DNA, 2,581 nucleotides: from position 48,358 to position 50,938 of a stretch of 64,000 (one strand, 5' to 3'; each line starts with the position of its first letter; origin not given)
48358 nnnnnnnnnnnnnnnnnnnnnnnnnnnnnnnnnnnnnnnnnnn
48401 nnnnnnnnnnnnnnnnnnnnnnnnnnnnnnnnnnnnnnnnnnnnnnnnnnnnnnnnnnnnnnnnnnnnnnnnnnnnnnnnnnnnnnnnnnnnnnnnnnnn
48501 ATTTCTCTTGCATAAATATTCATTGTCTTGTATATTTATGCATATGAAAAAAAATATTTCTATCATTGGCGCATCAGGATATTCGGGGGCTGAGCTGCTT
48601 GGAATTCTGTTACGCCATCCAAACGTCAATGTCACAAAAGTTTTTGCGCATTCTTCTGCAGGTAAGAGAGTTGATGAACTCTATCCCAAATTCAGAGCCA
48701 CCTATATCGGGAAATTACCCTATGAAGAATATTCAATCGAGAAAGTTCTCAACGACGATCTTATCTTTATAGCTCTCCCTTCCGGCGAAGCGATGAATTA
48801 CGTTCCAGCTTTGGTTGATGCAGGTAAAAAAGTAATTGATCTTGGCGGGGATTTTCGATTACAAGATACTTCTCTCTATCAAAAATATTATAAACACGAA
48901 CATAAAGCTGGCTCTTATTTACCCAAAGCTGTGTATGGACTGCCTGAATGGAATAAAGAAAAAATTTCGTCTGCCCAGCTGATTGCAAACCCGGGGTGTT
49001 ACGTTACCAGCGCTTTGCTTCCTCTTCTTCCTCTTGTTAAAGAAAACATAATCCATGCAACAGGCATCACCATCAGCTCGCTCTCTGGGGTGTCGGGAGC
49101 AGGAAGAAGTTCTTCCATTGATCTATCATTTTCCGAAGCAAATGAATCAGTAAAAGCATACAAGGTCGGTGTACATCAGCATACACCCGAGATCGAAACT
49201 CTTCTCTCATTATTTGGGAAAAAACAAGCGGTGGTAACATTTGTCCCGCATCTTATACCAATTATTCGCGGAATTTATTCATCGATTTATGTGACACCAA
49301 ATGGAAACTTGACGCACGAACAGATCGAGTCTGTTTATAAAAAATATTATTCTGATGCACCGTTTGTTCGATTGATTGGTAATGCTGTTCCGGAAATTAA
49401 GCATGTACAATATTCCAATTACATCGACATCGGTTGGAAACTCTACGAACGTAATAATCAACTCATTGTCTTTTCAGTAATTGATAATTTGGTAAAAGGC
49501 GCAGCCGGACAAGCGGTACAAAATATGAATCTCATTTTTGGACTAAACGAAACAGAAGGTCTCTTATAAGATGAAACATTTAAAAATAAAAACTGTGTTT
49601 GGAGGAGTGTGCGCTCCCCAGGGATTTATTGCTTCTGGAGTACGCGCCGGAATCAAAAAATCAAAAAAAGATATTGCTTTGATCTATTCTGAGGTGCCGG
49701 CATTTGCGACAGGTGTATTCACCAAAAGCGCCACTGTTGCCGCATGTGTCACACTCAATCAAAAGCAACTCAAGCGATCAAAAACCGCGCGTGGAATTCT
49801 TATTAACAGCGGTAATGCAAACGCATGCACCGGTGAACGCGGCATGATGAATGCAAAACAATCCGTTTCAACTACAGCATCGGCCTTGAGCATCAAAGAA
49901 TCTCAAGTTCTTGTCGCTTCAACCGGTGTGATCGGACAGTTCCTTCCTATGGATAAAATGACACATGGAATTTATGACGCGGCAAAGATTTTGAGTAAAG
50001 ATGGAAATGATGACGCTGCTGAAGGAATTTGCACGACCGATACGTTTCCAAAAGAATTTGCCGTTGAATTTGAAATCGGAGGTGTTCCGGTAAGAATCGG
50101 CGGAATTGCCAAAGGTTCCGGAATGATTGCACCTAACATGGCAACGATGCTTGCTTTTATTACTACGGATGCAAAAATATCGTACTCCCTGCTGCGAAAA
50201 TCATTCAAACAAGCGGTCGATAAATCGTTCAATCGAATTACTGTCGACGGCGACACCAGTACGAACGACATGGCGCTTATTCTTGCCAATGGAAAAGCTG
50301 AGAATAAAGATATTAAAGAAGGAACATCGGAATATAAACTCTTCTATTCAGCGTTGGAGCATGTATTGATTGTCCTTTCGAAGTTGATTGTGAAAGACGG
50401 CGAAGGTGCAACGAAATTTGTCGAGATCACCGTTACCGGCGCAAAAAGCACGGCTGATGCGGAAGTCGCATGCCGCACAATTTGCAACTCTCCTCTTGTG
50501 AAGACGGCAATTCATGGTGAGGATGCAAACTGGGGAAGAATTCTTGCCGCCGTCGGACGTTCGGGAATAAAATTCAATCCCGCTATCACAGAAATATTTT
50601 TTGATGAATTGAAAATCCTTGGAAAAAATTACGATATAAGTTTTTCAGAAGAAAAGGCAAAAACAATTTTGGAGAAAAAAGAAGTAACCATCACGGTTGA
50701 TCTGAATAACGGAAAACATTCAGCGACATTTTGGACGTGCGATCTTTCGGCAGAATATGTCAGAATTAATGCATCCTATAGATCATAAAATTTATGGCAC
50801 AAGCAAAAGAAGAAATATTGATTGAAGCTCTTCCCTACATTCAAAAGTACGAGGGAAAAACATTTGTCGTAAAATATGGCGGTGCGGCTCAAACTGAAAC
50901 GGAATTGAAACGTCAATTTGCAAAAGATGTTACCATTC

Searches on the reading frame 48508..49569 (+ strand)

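Call 91: search_protein_families(library=pfam, proteins=[window:48508-49569:+], max_evalue=0.00001)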
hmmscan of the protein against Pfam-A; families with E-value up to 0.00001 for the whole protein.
window:48508-49569:+ (353 aa): 3 families
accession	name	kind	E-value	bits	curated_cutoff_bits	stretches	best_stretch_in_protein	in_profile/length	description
PF22698.1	Semialdhyde_dhC_1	-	1.6e-55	187.9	27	1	164-327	1-165/165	Semialdehyde dehydrogenase, dimerisation domain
PF01118.30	Semialdhyde_dh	-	8.7e-31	107.3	26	1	16-155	1-120/121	Semialdehyde dehydrogenase, NAD binding domain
PF02774.23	Semialdhyde_dhC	-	1.8e-22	80.8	26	1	173-330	1-184/184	Semialdehyde dehydrogenase, dimerisation domain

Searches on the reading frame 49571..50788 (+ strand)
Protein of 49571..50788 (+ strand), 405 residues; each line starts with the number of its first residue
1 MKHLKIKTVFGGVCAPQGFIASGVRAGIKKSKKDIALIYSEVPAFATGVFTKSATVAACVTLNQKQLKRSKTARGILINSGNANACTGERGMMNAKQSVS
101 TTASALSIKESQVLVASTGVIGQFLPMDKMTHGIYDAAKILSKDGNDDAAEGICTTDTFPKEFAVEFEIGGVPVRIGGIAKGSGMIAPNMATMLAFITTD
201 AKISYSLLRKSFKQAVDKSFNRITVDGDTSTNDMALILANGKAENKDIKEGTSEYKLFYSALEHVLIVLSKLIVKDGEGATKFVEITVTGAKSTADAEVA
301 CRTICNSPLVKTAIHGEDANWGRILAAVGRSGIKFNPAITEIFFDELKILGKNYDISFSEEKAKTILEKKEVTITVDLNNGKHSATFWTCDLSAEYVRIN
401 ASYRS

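Call 92: search_protein_families(library=pfam, proteins=[window:49571-50788:+], max_evalue=0.00001)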
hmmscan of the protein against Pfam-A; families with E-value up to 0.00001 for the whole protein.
window:49571-50788:+ (405 aa): 1 family
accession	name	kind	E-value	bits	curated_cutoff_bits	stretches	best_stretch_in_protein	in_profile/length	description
PF01960.23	ArgJ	-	5.5e-154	512.9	32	1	21-405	2-377/377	ArgJ family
